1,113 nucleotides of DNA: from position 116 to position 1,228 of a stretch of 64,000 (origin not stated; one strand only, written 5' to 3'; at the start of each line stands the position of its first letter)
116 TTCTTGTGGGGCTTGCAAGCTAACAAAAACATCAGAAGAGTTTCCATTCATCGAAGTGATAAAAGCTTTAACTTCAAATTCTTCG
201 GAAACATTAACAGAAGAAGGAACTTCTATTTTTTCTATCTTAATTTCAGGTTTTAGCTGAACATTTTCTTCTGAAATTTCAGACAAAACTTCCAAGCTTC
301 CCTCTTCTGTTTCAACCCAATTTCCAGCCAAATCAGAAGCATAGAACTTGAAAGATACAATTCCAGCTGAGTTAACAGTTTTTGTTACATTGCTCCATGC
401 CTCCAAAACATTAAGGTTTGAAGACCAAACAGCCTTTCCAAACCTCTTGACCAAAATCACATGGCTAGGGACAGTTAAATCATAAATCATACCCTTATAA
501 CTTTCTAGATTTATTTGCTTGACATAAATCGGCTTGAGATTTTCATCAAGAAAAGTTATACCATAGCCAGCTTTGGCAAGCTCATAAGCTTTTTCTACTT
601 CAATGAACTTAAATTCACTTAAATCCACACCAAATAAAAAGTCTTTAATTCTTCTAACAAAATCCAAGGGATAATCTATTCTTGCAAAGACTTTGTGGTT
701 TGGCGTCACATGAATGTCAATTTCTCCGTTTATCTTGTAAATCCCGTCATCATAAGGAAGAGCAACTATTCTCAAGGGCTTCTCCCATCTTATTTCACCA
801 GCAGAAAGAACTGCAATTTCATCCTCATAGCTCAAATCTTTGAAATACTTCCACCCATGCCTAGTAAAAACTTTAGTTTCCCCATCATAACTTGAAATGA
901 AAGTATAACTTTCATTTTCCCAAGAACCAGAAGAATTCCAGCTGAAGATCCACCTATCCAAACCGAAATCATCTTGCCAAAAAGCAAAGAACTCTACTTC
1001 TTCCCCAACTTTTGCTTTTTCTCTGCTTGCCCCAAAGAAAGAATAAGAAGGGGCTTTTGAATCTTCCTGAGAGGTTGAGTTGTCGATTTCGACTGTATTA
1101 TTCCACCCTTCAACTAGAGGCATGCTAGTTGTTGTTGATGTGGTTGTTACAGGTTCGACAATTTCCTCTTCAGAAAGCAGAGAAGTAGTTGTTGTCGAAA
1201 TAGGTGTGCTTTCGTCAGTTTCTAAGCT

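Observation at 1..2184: Membrane-tethered winged-helix regulator fused to an extracellular Hint (intein/hedgehog-type) autoprocessing domain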

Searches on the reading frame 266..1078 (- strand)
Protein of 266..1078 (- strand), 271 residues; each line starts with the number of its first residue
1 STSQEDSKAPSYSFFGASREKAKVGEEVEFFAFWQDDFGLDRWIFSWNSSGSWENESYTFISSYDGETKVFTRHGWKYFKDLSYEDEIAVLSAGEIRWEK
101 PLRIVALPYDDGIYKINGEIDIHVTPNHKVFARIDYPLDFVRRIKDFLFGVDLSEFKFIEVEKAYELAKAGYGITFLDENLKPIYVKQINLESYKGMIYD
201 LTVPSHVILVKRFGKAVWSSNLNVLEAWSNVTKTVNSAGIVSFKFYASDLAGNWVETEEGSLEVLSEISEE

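Call 24: predict_structure(alignment_id=A1)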
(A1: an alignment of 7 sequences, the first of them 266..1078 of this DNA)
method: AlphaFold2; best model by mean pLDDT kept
length: 271 residues; sequences in the alignment: 7
mean_pLDDT: 79.9   pTM: 0.64
mean pLDDT of the five models: 79.9, 76.5, 75.5, 64.5, 53.2
residues with pLDDT >= 90: 43; 70-90: 183; 50-70: 35; < 50: 10
segments of 3 or more residues with pLDDT < 50: 1-6, 269-271
pLDDT, mean of each block of 10 residues (from residue 1): 51 89 90 74 80 75 78 92 88 79 75 81 72 79 81 82 88 87 86 83 76 79 60 86 85 86 78 32
secondary structure, 60 per line:
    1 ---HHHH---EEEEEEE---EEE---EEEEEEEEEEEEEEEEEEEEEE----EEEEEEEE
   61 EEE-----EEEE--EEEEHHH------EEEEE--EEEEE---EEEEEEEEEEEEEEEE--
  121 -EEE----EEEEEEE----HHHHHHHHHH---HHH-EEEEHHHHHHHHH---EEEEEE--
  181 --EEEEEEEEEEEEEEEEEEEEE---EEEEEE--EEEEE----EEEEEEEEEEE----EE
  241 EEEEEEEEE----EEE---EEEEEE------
elements in order: H4-7 E11-17 E21-23 E27-48 E53-63 E69-72 E75-78 E88-92 E95-99 E103-118 E122-124 E129-135 H140-149 E157-160 H161-169 E173-178 E183-203 E207-212 E215-219 E224-234 E239-249 E254-256 E260-265

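Call 27: fold_search(model_id=the predicted structure, library=pdb)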
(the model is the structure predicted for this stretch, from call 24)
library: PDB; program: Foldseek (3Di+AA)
matches with E <= 10: 1687; with E <= 0.001: 17
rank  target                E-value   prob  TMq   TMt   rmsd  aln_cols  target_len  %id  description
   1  6zgq_A                1.1e-06  1.00  0.41  0.68   4.1       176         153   18  AceL NrdHF class 3 split intein GSH linked splice inactive variant - C124A, N146A (released 2020-09-16)
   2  6zgq_B                1.2e-06  1.00  0.41  0.68   3.9       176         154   19  AceL NrdHF class 3 split intein GSH linked splice inactive variant - C124A, N146A (released 2020-09-16)
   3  6y75_B                4.4e-06  1.00  0.39  0.67   7.1       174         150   15  BIL2 domain from T.thermophila BUBL1 locus (C1A-N143A) (released 2021-02-03)
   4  6y75_A                5.1e-06  1.00  0.40  0.66   7.1       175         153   15  BIL2 domain from T.thermophila BUBL1 locus (C1A-N143A) (released 2021-02-03)
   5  6tmm_AAA              7.0e-06  1.00  0.39  0.63   7.3       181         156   14  BIL2 domain from T.thermophila BUBL1 locus (C1A-N143A) (released 2020-12-16)
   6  2lwy_MODEL_1_A        9.1e-06  1.00  0.41  0.75   3.5       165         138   16  Solution Structure of Bacterial Intein-Like domain from Clostridium thermocellum (released 2013-05-08)
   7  6tmm_BBB              1.9e-05  1.00  0.39  0.64   4.9       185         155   14  BIL2 domain from T.thermophila BUBL1 locus (C1A-N143A) (released 2020-12-16)
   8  8yyl_B                1.7e-04  0.41  0.14  0.09  40.1       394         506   11  Cryo-EM structure of the complex IR with one insulin (released 2025-04-09)
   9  6mwy_A                2.1e-04  1.00  0.36  0.62   4.4       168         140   12  The Prp8 intein of Cryptococcus gattii (released 2019-11-06)
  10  2z1p                  2.8e-04  0.25  0.12  0.11  21.9       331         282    9  The Enterococcus faecalis MSCRAMM ACE binds its ligands by the collagen Hug Model (released 2007-05-29)
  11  2f6a_A                5.3e-04  0.28  0.14  0.12  22.4       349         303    7  Collagen Adhesin and Collagen Complex Structure (released 2006-12-12)
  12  7cfv_MODEL_1_A        5.5e-04  1.00  0.33  0.59   6.3       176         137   16  Solution NMR structure of DnaX mini intein from Spirulina platensis (released 2020-12-23)
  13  2f68                  5.8e-04  0.30  0.14  0.12  23.0       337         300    8  Crystal structure of collagen adhesin (CNA) from S. aureus (released 2006-12-12)
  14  8xjs_B                5.8e-04  0.30  0.15  0.09  42.2       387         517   11  Cryo-EM structure of human insulin receptor bound to 3 IGF-I (released 2024-12-25)
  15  1mi8                  6.1e-04  1.00  0.39  0.69   3.9       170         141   14  2.0 Angstrom crystal structure of a DnaB intein from Synechocystis sp. PCC 6803 (released 2003-08-19)
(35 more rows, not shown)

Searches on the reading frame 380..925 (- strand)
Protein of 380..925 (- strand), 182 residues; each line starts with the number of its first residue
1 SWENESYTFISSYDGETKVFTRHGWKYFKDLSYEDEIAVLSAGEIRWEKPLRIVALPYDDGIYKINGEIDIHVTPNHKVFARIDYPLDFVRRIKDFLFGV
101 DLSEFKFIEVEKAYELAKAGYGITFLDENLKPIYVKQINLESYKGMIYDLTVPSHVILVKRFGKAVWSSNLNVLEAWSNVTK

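Call 9: search_solved_structures(query=window:380-925:-, max_evalue=10, show_alignments=3)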
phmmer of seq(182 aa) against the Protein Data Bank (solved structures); distinct sequences matched with E-value up to 10: 4.
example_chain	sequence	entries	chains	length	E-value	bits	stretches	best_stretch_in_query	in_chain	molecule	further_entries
2z8u_A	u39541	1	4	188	0.12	15.5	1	90-167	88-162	TATA-box-binding protein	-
1d3u_A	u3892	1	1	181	0.48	13.5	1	140-181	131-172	TATA-BINDING PROTEIN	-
1ais_A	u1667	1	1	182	0.48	13.5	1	140-181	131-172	PROTEIN (TATA-BINDING PROTEIN)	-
1pcz_A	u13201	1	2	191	0.57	13.3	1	140-181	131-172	TATA-BINDING PROTEIN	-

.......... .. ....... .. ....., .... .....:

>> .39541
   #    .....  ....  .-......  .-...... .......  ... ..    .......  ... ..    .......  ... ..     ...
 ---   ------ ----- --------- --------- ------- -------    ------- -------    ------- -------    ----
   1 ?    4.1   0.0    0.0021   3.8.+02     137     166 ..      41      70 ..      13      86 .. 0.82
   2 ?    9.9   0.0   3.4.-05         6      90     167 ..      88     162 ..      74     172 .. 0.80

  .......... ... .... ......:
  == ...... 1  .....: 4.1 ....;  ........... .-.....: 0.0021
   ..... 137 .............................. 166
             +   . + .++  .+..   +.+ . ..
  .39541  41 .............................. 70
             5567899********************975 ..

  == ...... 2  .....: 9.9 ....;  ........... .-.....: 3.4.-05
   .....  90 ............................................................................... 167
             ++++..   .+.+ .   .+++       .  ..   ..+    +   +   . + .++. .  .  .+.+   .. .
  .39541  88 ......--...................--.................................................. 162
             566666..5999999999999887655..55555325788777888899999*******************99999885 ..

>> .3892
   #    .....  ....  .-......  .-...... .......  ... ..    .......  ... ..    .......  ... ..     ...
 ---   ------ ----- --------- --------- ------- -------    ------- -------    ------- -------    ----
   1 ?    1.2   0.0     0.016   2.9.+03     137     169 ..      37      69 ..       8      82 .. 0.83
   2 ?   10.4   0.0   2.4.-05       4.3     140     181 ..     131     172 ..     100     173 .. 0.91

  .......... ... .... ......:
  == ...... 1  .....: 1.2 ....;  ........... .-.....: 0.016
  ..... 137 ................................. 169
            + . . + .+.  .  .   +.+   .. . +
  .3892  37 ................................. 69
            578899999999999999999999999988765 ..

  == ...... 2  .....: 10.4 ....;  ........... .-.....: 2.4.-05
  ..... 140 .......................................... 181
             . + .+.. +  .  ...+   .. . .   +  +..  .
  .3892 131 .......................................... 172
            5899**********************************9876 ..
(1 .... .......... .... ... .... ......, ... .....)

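Call 14: search_protein_families(library=pfam, proteins=[window:416-892:-], max_evalue=10)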
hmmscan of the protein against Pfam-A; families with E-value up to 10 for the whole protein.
seq(159 aa): 1 family
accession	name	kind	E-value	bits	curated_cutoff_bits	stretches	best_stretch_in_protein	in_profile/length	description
PF14890.11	Intein_splicing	-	2e-05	24.9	35.8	1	22-144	19-143/155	Intein splicing domain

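Call 43: search_protein_representatives(protein=window:416-892:-)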
Query: 159 residues. Proteins with E-value up to 0.001 (for the whole library): 2956; up to 1e-10: 495; up to 1e-30: 12. The best 150 are listed.
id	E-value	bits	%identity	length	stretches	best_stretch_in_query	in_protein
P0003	2.6e-93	326.8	92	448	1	1-159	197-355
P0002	2.2e-88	310.8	88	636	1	1-159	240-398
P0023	7.7e-83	292.7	82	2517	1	1-159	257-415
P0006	5.3e-77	273.7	80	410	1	1-159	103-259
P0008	3.4e-61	222.3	59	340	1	1-159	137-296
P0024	2.4e-48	180.6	55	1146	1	1-159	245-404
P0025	1.3e-47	178.1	52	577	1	1-159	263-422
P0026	2.3e-45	170.9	42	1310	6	2-77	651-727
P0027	1.2e-41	158.8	50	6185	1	1-159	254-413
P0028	1.5e-36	142.2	36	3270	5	111-159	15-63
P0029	2.3e-31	125.3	38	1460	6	3-78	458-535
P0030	3.4e-31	124.8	35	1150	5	2-159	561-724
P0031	1.7e-28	116.0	39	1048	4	2-71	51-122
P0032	3.9e-28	114.9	35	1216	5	2-72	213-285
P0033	2.8e-27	112.1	34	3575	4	79-159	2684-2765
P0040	9.0e-24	100.7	39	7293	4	102-159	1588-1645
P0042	2.5e-23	99.2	52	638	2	2-73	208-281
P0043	6.9e-23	97.8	41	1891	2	90-159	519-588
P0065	2.0e-19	86.5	42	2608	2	75-159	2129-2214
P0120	3.0e-16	76.2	37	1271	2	91-159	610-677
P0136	8.5e-16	74.7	43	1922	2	89-159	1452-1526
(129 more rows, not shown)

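Call 71: list_cluster_members(proteins=[P0040, P0043, P0065, P0136, P0033, P0028, P0120, P0042, P0027, P0024])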
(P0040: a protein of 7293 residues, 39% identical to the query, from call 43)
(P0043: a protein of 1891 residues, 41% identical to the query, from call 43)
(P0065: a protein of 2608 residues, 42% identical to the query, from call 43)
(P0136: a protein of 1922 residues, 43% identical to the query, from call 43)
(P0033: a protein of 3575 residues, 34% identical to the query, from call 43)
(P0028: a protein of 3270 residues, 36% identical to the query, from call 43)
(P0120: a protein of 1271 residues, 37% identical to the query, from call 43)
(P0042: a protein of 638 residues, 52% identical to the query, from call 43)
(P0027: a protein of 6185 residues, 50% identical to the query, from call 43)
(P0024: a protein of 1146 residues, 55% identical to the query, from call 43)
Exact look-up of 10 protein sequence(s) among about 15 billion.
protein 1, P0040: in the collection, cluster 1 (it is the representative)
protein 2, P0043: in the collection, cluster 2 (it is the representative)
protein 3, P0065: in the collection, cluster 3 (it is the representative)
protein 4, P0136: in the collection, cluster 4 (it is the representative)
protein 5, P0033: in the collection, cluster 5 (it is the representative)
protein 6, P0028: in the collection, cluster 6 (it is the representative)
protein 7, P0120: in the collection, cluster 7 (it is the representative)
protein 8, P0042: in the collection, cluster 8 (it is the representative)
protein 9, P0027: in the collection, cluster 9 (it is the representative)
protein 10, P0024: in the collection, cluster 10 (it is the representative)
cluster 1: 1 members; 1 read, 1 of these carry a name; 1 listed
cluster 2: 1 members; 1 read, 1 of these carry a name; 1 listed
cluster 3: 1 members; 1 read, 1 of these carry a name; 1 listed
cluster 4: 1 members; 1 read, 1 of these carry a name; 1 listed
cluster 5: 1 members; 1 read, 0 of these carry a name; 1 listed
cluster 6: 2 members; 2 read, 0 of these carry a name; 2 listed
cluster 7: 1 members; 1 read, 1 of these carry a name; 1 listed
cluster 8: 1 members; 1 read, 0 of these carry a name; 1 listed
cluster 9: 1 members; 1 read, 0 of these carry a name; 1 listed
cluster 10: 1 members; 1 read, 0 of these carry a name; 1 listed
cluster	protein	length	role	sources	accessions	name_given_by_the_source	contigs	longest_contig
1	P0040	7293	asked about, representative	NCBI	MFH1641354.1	MAG: LamG-like jellyroll fold domain-containing protein, partial [Nanoarchaeota archaeon]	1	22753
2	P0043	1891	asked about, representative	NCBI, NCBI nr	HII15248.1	MAG TPA: hypothetical protein HA362_02955, partial [Nanoarchaeota archaeon] | hypothetical protein [Nanoarchaeota archaeon]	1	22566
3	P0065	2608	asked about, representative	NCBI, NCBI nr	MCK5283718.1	MAG: hypothetical protein KAK00_10035 [Nanoarchaeota archaeon] | hypothetical protein [Nanoarchaeota archaeon]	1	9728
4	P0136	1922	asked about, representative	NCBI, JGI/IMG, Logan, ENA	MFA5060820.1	MAG: LamG-like jellyroll fold domain-containing protein [Candidatus Pacearchaeota ...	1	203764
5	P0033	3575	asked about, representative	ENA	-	-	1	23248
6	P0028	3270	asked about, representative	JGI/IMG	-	-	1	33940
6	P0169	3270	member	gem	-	-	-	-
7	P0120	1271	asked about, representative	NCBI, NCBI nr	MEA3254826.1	MAG: hypothetical protein U9Q22_03210, partial [Candidatus Altiarchaeota archaeon] | hypothetical protein [Candidatus Altiarchaeota archaeon]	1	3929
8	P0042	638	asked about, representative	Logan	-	-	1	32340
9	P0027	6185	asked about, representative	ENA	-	-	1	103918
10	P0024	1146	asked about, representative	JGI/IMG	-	-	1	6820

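Call 75: search_protein_families(library=pfam, proteins=[P0043, P0136, P0042], max_evalue=0.001)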
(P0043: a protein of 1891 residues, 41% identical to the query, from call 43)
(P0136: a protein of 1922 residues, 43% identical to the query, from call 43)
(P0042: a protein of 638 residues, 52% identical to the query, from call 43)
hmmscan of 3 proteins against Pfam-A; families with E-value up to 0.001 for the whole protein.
P0043 (1891 aa): 8 families
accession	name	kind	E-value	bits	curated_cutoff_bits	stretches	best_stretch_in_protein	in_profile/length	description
PF13385.13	Laminin_G_3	-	1.5e-86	288.6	27.6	4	30-182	1-151/151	Concanavalin A-like lectin/glucanases superfamily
PF07953.20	Toxin_R_bind_N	-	1.9e-11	44.4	23.8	1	1425-1588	26-191/191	Clostridium neurotoxin, N-terminal receptor binding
PF00354.24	Pentaxin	-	3.4e-11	43.6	25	1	1201-1314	72-191/194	Pentaxin family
PF19077.6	Big_13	-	2e-08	35.1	27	0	1288-1332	59-102/102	Bacterial Ig-like domain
PF02210.31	Laminin_G_2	-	9.9e-08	32.9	22.9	0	97-155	40-107/126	Laminin G domain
PF02973.23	Sialidase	-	2.9e-07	30.6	26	0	1258-1285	155-182/189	Sialidase, N-terminal domain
PF12245.14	Big_3_2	-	0.00022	21.8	23.3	0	1304-1330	94-120/122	Bacterial Ig-like domain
PF14890.11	Intein_splicing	-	0.00036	20.8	35.8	1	213-573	20-143/155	Intein splicing domain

P0136 (1922 aa): 2 families
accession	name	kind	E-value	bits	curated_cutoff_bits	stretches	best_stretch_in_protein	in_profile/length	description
PF13385.13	Laminin_G_3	-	1.2e-19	71.3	27.6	1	996-1144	1-151/151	Concanavalin A-like lectin/glucanases superfamily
PF07581.17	Glug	-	2.1e-06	28.2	20.5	1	757-783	1-28/28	The GLUG motif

P0042 (638 aa): 2 families
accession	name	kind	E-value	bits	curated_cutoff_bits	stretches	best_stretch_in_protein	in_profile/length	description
PF14890.11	Intein_splicing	-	8.7e-06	26.1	35.8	1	240-553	30-149/155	Intein splicing domain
PF14528.11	LAGLIDADG_3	-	3.1e-05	24.6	22.5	1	445-491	6-55/82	LAGLIDADG-like domain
